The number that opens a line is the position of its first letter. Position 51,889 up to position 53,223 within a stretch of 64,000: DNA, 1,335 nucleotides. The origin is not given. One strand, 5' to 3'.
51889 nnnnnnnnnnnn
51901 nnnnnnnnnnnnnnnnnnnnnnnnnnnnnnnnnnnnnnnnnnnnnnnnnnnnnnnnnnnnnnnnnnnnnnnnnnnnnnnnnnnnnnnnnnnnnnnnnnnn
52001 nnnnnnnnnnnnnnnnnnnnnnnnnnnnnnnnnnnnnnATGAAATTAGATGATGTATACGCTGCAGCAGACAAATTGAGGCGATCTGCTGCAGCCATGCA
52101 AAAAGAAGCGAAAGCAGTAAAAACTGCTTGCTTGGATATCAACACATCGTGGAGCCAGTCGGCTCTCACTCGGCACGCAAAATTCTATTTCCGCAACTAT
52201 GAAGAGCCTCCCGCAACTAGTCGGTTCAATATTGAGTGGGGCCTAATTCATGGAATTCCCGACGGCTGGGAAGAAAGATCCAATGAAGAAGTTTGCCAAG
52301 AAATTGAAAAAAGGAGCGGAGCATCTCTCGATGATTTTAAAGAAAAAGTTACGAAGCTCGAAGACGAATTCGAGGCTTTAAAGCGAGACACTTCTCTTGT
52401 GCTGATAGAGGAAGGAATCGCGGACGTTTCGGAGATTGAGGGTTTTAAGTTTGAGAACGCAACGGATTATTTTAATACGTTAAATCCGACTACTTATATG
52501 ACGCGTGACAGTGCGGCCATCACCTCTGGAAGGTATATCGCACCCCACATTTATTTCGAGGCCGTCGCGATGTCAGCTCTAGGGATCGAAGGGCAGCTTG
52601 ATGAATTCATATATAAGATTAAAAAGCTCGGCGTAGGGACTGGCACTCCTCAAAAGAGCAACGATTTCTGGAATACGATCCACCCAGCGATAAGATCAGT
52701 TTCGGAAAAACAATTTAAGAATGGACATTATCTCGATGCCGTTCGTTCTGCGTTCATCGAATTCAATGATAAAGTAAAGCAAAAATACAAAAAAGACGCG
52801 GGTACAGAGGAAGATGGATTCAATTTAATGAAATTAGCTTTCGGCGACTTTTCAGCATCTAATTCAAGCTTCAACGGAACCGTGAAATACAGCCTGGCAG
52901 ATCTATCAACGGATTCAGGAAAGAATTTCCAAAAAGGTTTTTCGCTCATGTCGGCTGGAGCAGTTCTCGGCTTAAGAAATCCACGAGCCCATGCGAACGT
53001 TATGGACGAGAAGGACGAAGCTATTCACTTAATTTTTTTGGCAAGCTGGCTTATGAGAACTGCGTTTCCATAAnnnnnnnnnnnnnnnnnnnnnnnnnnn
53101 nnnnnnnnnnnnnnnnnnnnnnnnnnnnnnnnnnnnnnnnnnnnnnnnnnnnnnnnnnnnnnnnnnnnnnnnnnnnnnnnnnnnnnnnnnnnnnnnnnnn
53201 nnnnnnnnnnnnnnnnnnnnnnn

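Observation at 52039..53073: HEPN-like (RNPRAH) C-terminal domain fused to an unrecognised N-terminal domain of about 200 aa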

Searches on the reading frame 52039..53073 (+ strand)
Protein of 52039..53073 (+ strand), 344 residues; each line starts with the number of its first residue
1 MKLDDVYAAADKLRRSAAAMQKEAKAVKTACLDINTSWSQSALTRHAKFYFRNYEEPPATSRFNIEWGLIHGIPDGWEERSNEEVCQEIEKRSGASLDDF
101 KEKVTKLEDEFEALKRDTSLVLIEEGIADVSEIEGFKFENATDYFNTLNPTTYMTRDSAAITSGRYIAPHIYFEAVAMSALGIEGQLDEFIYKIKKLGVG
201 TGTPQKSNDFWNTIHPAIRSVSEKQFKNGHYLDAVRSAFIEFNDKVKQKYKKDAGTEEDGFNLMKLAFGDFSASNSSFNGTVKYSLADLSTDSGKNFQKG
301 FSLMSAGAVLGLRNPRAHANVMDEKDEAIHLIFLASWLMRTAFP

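Call 3: search_protein_families(library=ncbifam, proteins=[window:52039-53073:+], max_evalue=0.01)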
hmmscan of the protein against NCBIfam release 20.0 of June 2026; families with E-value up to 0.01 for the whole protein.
window:52039-53073:+ (344 aa): 1 family
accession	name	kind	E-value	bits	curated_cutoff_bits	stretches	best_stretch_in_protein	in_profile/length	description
TIGR02391.1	hypoth_ymh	hypoth_equivalog_domain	3.6e-13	49.7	39.45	1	214-339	1-117/125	TIGR02391 family protein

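Call 4: search_protein_families(library=pfam, proteins=[window:52039-53073:+], max_evalue=0.01)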
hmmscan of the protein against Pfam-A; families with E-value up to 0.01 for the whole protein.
window:52039-53073:+ (344 aa): 1 family
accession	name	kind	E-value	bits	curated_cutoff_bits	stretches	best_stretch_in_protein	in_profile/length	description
PF09509.15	Hypoth_Ymh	-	5.7e-21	75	25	1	213-340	2-117/119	Protein of unknown function (Hypoth_ymh)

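Call 6: search_protein_families(library=padloc, proteins=[window:52039-53073:+], max_evalue=0.01)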
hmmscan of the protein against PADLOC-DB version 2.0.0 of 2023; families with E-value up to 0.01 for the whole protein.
window:52039-53073:+ (344 aa): 2 families
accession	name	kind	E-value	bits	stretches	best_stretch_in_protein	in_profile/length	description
PDLC02412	Aga_HEPN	-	1.7e-07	28.6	1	213-339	253-373/382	Class II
PDLC03987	PD-Lambda-3_B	-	0.00016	19.1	1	240-336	164-254/270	-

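Call 7: search_protein_families(library=phrogs, proteins=[window:52039-53073:+], max_evalue=0.01)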
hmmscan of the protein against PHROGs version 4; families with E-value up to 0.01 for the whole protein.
window:52039-53073:+ (344 aa): 0 families

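Call 8: search_solved_structures(query=window:52039-53073:+, max_evalue=10, show_alignments=2)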
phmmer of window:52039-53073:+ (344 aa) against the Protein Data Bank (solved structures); distinct sequences matched with E-value up to 10: 0.

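Call 9: find_homologous_proteins(query=window:52039-53073:+, max_evalue=0.001)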
Query window:52039-53073:+ (344 aa): 13 proteins with E <= 0.001 among 2548 candidates.
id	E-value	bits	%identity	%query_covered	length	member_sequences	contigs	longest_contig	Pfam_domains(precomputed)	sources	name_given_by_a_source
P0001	1.6e-215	733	94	100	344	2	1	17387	PF09509.16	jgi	jgi:uncharacterized protein (TIGR02391 family)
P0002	8.4e-172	589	74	100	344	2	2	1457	PF09509.16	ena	-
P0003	3.3e-159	547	70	100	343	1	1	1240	PF09509.16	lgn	-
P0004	2.5e-151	522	67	99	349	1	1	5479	PF09509.16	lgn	-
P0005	4.2e-124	432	57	96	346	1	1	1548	PF09509.16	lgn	-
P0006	1.3e-51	194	47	57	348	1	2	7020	-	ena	-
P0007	2.8e-50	189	44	60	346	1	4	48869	-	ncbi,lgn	-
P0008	2.3e-48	183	44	60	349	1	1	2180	-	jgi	jgi:hypothetical protein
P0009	5.8e-48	182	39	64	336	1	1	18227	-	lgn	-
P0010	3.6e-47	179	39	67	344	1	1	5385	-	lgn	-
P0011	1.8e-45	174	47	52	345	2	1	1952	-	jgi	jgi:hypothetical protein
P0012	9.1e-45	171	45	54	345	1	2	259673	-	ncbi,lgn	-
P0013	3.6e-43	166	43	59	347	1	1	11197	-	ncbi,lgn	ncbi:MAG: hypothetical protein WDZ75_02260 [Candidatus Paceibacterota bacterium]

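Call 12: search_protein_families(library=pfam, proteins=[P0006, P0007, P0009, P0012, P0013], max_evalue=10)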
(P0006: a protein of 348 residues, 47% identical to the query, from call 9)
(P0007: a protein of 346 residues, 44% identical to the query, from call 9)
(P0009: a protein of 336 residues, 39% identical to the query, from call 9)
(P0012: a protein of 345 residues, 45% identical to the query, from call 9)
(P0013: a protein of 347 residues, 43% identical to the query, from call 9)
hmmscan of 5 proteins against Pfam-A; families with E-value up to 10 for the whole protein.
P0006 (348 aa): 2 families
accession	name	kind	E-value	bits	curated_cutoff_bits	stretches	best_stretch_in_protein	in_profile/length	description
PF04857.26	CAF1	-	0.026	14.3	24.2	1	133-202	181-246/320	CAF1 family ribonuclease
PF23724.1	Dredd_2nd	-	0.068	14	27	1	222-257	60-94/99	Caspase-8, second domain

P0007 (346 aa): 2 families
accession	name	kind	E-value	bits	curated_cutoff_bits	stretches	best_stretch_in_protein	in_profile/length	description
PF20400.3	BAR_4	-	0.2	11.8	27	1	203-250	15-59/192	BAR-like domain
PF02576.22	RimP_N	-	0.22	12.4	22.7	1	77-109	21-53/73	RimP N-terminal domain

P0009 (336 aa): 1 family
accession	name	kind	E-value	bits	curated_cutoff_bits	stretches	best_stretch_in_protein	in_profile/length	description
PF17840.6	Tugs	-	0.019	15.5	27.7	1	87-104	30-47/47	Tethering Ubl4a to BAGS domain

P0012 (345 aa): 3 families
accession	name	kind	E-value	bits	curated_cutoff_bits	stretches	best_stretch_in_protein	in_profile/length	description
PF12970.12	DUF3858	-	0.042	14.4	27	1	178-250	39-112/116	Domain of Unknown Function with PDB structure (DUF3858)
PF09388.15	SpoOE-like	-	0.16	12.4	23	1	3-24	3-23/42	Spo0E like sporulation regulatory protein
PF07926.17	TPR_MLP1_2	-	0.26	11.8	36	1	3-40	57-94/129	TPR/MLP1/MLP2-like protein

P0013 (347 aa): 0 families

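Call 19: find_encoding_contigs(protein=P0001, flank=8000, max_places=3)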
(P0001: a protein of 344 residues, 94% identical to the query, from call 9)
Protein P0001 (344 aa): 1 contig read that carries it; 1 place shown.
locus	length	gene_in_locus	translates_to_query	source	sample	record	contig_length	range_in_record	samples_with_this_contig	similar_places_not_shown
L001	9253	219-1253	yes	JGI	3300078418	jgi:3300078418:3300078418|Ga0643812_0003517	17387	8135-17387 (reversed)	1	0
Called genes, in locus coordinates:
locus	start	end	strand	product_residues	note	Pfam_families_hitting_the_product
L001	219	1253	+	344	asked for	PF09509:Hypoth_Ymh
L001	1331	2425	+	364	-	-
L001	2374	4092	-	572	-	PF02384:N6_Mtase, PF05175:MTS (faint), PF13847:Methyltransf_31 (weak), PF07669:Eco57I, PF12950:TaqI_C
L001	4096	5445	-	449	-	PF00239:Resolvase, PF07508:Recombinase, PF13408:Zn_ribbon_recom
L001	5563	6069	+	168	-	-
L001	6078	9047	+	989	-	-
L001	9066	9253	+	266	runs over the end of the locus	PF10899:AbiGi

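Call 20: find_encoding_contigs(protein=P0012, flank=8000, max_places=3)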
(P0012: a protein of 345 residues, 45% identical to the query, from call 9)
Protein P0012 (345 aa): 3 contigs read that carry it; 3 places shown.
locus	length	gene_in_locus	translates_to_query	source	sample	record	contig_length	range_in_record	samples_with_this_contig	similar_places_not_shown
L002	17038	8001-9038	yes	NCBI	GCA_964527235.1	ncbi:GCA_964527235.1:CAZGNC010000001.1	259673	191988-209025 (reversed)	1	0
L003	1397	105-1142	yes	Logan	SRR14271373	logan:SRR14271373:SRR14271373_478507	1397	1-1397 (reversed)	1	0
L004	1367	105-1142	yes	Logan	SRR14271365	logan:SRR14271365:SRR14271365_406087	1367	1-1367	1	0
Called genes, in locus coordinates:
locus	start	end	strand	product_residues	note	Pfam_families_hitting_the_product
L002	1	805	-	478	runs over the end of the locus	PF00364:Biotin_lipoyl (faint)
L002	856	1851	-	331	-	PF01018:GTP1_OBG, PF01926:MMR_HSR1, PF02421:FeoB_N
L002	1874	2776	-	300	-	PF03690:MYG1_exonuc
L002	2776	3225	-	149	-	PF09424:YqeY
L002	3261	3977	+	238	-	PF00929:RNase_T, PF01612:DNA_pol_A_exo1 (weak), PF20600:ExoX-like_C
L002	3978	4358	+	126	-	-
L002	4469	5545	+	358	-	PF02646:RmuC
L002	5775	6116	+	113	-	-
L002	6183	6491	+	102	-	-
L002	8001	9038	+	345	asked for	-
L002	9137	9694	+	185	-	-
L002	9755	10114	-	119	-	PF20409:SnoaL_5, PF07366:SnoaL (weak), PF12680:SnoaL_2 (weak)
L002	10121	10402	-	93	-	PF02001:DUF134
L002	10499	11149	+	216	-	PF00881:Nitroreductase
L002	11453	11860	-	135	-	-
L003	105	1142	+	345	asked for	-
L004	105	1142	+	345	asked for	-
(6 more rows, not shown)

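Call 21: find_encoding_contigs(protein=P0007, flank=8000, max_places=2)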
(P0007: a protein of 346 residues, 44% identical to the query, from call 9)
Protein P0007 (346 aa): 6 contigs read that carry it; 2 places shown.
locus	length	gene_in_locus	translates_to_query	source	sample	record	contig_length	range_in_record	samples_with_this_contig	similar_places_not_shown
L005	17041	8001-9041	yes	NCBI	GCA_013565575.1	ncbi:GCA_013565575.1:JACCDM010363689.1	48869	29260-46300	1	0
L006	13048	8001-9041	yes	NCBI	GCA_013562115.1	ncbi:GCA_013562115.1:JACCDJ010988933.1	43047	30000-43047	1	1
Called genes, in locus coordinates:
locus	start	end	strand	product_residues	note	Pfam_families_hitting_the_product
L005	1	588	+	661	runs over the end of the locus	PF06480:FtsH_ext, PF00004:AAA, PF17862:AAA_lid_3, PF01434:Peptidase_M41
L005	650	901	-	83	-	-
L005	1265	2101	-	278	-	PF07182:DUF1402 (weak)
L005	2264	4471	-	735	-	PF17191:RecG_wedge, PF01336:tRNA_anti-codon, PF04851:ResIII, PF00270:DEAD, PF00271:Helicase_C, PF19833:RecG_dom3_C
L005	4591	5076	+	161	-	-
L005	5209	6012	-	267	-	PF00459:Inositol_P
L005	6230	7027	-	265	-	PF00459:Inositol_P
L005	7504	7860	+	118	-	PF11969:DcpS_C, PF01230:HIT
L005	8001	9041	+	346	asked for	-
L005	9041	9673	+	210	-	PF13489:Methyltransf_23, PF13649:Methyltransf_25, PF13847:Methyltransf_31, PF08241:Methyltransf_11, PF08242:Methyltransf_12 (weak), PF01209:Ubie_methyltran (weak)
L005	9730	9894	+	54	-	-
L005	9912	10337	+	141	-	-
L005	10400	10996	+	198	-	PF13489:Methyltransf_23, PF13847:Methyltransf_31, PF08241:Methyltransf_11, PF08242:Methyltransf_12, PF13649:Methyltransf_25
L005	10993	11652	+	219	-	-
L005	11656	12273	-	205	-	PF00300:His_Phos_1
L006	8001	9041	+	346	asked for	-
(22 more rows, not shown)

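Call 22: find_encoding_contigs(protein=P0009, flank=8000, max_places=2)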
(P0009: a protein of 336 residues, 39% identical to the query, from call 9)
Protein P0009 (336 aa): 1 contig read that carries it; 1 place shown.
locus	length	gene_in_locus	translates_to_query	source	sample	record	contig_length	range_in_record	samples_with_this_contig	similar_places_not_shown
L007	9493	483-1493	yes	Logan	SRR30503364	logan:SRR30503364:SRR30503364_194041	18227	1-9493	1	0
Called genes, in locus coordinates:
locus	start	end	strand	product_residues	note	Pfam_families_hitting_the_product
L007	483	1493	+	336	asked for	-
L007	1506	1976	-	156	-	-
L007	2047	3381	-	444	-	PF00239:Resolvase, PF07508:Recombinase, PF13408:Zn_ribbon_recom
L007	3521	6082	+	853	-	PF00270:DEAD, PF04851:ResIII, PF18766:SWI2_SNF2, PF00271:Helicase_C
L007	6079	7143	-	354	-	PF00145:DNA_methylase, PF09445:Methyltransf_15 (weak)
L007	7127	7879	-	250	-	PF02384:N6_Mtase (faint), PF01555:N6_N4_Mtase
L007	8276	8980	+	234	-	-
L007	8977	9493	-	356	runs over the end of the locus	-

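Call 23: find_encoding_contigs(protein=P0013, flank=8000, max_places=2)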
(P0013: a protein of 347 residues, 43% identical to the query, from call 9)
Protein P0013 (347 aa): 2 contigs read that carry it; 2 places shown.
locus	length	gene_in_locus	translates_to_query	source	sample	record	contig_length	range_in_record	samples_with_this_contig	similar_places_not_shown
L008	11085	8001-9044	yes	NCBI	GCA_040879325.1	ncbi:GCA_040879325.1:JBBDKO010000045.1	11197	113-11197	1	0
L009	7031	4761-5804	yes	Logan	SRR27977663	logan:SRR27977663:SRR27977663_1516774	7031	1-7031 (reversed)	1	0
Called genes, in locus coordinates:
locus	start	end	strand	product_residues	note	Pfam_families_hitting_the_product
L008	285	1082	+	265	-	PF13365:Trypsin_2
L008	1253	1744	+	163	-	-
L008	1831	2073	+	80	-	-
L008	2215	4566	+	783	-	PF13588:HSDR_N_2 (weak), PF04313:HSDR_N (weak), PF00270:DEAD, PF04851:ResIII, PF18766:SWI2_SNF2, PF00271:Helicase_C (weak), PF08463:EcoEI_R_C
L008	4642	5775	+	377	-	PF13784:Fic_N, PF02661:Fic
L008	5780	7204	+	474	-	PF12161:HsdM_N, PF02384:N6_Mtase, PF01170:UPF0020 (weak), PF20473:MmeI_Mtase (weak), PF07669:Eco57I (weak)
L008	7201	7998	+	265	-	PF12686:DUF3800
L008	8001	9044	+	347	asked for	-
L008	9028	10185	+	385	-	PF01420:Methylase_S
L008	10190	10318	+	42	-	-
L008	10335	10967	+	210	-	-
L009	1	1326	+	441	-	?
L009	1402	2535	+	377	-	PF13784:Fic_N, PF02661:Fic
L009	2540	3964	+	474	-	PF12161:HsdM_N, PF02384:N6_Mtase, PF01170:UPF0020 (weak), PF20473:MmeI_Mtase (weak), PF07669:Eco57I (weak)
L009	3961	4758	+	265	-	PF12686:DUF3800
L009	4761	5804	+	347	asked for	-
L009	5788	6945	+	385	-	PF01420:Methylase_S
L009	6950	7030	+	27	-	?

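Call 24: find_encoding_contigs(protein=P0004, flank=8000, max_places=2)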
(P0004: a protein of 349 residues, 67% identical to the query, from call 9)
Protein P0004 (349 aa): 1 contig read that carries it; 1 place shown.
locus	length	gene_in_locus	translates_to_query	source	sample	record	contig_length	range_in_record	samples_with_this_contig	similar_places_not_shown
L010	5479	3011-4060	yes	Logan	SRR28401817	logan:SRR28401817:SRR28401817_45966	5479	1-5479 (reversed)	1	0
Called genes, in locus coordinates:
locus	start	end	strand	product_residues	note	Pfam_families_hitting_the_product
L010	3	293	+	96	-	?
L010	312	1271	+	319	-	PF02545:Maf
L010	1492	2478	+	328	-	PF02615:Ldh_2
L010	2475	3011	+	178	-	-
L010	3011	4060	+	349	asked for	PF09509:Hypoth_Ymh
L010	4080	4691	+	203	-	PF02810:SEC-C (weak)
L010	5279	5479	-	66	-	?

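Call 30: search_protein_families(library=pfam, alignment_id=A5, max_evalue=0.001)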
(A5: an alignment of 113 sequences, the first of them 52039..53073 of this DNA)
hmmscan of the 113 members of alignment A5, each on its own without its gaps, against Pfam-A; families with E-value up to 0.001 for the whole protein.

A. member 1, window:52039-53073:+ (344 aa): 1 family
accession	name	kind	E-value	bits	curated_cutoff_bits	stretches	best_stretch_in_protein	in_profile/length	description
PF09509.15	Hypoth_Ymh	-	5.7e-21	75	25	1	213-340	2-117/119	Protein of unknown function (Hypoth_ymh)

B. families by the number of members that match (of 113 scanned): 9 families
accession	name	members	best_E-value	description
PF10137.14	CAP12-PCTIR_TIR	17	9.4e-39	CAP12/Pycsar effector protein, TIR domain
PF18742.7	DpnII-MboI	16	6.8e-59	REase_DpnII-MboI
PF09509.15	Hypoth_Ymh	14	5.7e-21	Protein of unknown function (Hypoth_ymh)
PF01048.26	PNP_UDP_1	3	7e-27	Phosphorylase superfamily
PF13676.11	TIR_2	3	1.1e-16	TIR domain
PF01582.25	TIR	1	7.7e-09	TIR domain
PF13643.11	DUF4145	1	0.00017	Domain of unknown function (DUF4145)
PF14992.11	TMCO5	1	0.00036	TMCO5 family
PF09263.16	PEX-2N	1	0.00049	Peroxisome biogenesis factor 1, N-terminal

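Call 35: predict_structure(alignment_id=A5)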
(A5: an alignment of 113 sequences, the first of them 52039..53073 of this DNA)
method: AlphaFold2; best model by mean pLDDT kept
length: 344 residues; sequences in the alignment: 113
mean_pLDDT: 83.0   pTM: 0.67
mean pLDDT of the five models: 83.0, 81.9, 80.9, 80.8, 78.4
residues with pLDDT >= 90: 203; 70-90: 64; 50-70: 31; < 50: 46
segments of 3 or more residues with pLDDT < 50: 258-289, 309-311, 313-317
pLDDT, mean of each block of 10 residues (from residue 1): 93 97 98 98 97 98 97 98 98 98 98 97 93 96 94 93 97 98 96 85 59 92 91 85 82 57 43 35 40 51 51 52 80 86 77
secondary structure, 60 per line:
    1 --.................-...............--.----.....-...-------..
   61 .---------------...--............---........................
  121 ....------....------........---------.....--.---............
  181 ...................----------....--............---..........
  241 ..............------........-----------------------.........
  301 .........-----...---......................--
elements in order: H3-19 H21-35 H44-47 E49-51 E77-79 H82-93 H97-124 H131-134 H141-148 H158-162 H169-199 H210-213 H216-227 H231-254 H261-268 H292-309 H321-342

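Call 38: fold_search(model_id=the predicted structure, library=pdb)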
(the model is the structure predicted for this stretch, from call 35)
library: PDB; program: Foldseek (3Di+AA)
matches with E <= 10: 56; with E <= 0.001: 0
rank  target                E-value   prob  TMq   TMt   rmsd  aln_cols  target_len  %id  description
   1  9cpb_5R               2.2e+00  0.06  0.16  0.14  39.8       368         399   14  Atomic model of bovine Fallopian tube cilia doublet microtubule (48-nm periodicity) (released 2024-10-30)
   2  4jeh_B                2.4e+00  0.03  0.09  0.13  20.1       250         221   13  Crystal Structure of Munc18a and Syntaxin1 lacking N-peptide complex (released 2013-07-17)
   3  7w39_V                2.7e+00  0.02  0.12  0.10  21.1       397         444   12  Structure of USP14-bound human 26S proteasome in state EA2.1_UBL (released 2022-05-04)
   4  6fuy                  3.9e+00  0.05  0.14  0.07  21.8       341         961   13  Crystal structure of human full-length vinculin-T12-A974K (residues 1-1066) (released 2018-03-14)
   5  9cpb_5T               4.0e+00  0.03  0.14  0.15  37.3       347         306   14  Atomic model of bovine Fallopian tube cilia doublet microtubule (48-nm periodicity) (released 2024-10-30)
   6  8iyj_V5               4.4e+00  0.03  0.14  0.15  36.1       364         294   11  Cryo-EM structure of the 48-nm repeat doublet microtubule from mouse sperm (released 2023-07-05)
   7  7qbk                  4.6e+00  0.03  0.11  0.13  22.2       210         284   12  Crystal structure of a second homolog of R2-like ligand-binding oxidase in Sulfolobus acidocaldarius (SaR2loxII) (released 2022-04-06)
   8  5a7d_F                4.9e+00  0.06  0.12  0.12  18.3       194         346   14  Tetrameric assembly of LGN with Inscuteable (released 2016-08-03)
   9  3czo_A                5.1e+00  0.05  0.17  0.12  26.8       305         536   10  Crystal Structure of Double Mutant Phenylalanine Ammonia-Lyase From Anabaena Variabilis (released 2008-05-20)
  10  8snb_8D               5.3e+00  0.02  0.12  0.11  39.3       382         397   10  atomic model of sea urchin sperm doublet microtubule (48-nm periodicity) (released 2023-06-28)
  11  6f38_e                5.3e+00  0.02  0.13  0.07  26.6       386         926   12  Cryo-EM structure of two dynein tail domains bound to dynactin and HOOK3 (released 2018-01-17)
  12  5j1g_B                5.6e+00  0.03  0.11  0.15  17.9       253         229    8  Structure of the spectrin repeats 7 and 8 of the plakin domain of plectin (released 2016-07-20)
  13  9pmw_B                6.1e+00  0.03  0.11  0.13  19.9       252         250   13  Structure of HTTQ23-HAP40 complex bound to macrocycles HHL1, HD4 and HL2 (released 2025-08-20)
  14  8iyj_V7               6.1e+00  0.02  0.15  0.15  42.4       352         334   10  Cryo-EM structure of the 48-nm repeat doublet microtubule from mouse sperm (released 2023-07-05)
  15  6z0c_D                6.7e+00  0.03  0.10  0.16  25.8       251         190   14  Structure of in silico modelled artificial Maquette-3 protein (released 2021-03-17)
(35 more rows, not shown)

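Call 41: find_encoding_contigs(protein=window:52039-53073:+, flank=2000, max_places=3)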
Protein window:52039-53073:+ (344 aa): 8 contigs read that carry it; 3 places shown.
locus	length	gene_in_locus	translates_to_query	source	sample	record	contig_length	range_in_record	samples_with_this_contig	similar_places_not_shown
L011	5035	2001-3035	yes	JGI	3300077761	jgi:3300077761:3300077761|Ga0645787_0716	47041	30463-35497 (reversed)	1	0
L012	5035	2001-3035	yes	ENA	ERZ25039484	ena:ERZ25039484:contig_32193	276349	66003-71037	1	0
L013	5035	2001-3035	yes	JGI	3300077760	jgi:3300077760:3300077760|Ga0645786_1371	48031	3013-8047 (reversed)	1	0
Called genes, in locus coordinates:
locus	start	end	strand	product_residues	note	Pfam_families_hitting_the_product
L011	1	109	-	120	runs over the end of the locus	PF02033:RBFA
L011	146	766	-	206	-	PF11987:IF-2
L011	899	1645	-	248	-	PF00009:GTP_EFTU, PF00071:Ras (weak), PF01926:MMR_HSR1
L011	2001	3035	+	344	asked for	PF09509:Hypoth_Ymh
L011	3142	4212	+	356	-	-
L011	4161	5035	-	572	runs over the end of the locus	PF02384:N6_Mtase, PF05175:MTS (faint), PF13847:Methyltransf_31 (weak), PF07669:Eco57I, PF12950:TaqI_C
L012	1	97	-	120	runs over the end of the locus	PF02033:RBFA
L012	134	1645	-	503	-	PF00009:GTP_EFTU, PF00350:Dynamin_N (faint), PF01926:MMR_HSR1, PF22042:EF-G_D2, PF11987:IF-2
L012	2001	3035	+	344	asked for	PF09509:Hypoth_Ymh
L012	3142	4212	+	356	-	-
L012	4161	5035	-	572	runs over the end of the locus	PF02384:N6_Mtase, PF05175:MTS (faint), PF13847:Methyltransf_31 (weak), PF07669:Eco57I, PF12950:TaqI_C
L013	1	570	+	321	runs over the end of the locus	PF01471:PG_binding_1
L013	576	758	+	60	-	-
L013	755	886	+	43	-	-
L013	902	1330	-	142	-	PF03592:Terminase_2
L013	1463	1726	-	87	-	PF02148:zf-UBP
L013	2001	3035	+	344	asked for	PF09509:Hypoth_Ymh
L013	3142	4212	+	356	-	-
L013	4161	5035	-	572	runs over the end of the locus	PF02384:N6_Mtase, PF05175:MTS (faint), PF13847:Methyltransf_31 (weak), PF07669:Eco57I, PF12950:TaqI_C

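Call 68: search_protein_families(library=padloc, alignment_id=A5, max_evalue=0.001)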
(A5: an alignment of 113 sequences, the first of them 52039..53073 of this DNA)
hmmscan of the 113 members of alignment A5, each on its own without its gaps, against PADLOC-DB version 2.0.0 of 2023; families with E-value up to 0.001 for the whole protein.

A. member 1, window:52039-53073:+ (344 aa): 2 families
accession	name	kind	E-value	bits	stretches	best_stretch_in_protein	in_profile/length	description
PDLC02412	Aga_HEPN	-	1.7e-07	28.6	1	213-339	253-373/382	Class II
PDLC03987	PD-Lambda-3_B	-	0.00016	19.1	1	240-336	164-254/270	-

B. families by the number of members that match (of 113 scanned): 25 families
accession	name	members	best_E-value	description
PDLC05005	PDC-S35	17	5.5e-68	-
PDLC05007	PDC-S35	17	3.6e-65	-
PDLC05004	PDC-S35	17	1.6e-59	-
PDLC05006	PDC-S35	17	1.7e-45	-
PDLC05003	PDC-S35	17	1.9e-38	-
PDLC02411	Aga_Helical-REase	16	1.8e-35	Class II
PDLC00732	Effector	16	1.5e-12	TIR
PDLC00729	Effector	15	8.3e-16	TIR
PDLC00731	Effector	15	8.5e-16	TIR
PDLC02371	PycTIR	15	2.3e-13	-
PDLC02404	Aga_Helical-REase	13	4.8e-19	Class II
PDLC02407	Aga_Helical-REase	13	2.7e-15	Class II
PDLC02412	Aga_HEPN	6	2.1e-09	Class II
PDLC03987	PD-Lambda-3_B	4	0.00011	-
PDLC04726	PDC-M60C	3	6.7e-68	-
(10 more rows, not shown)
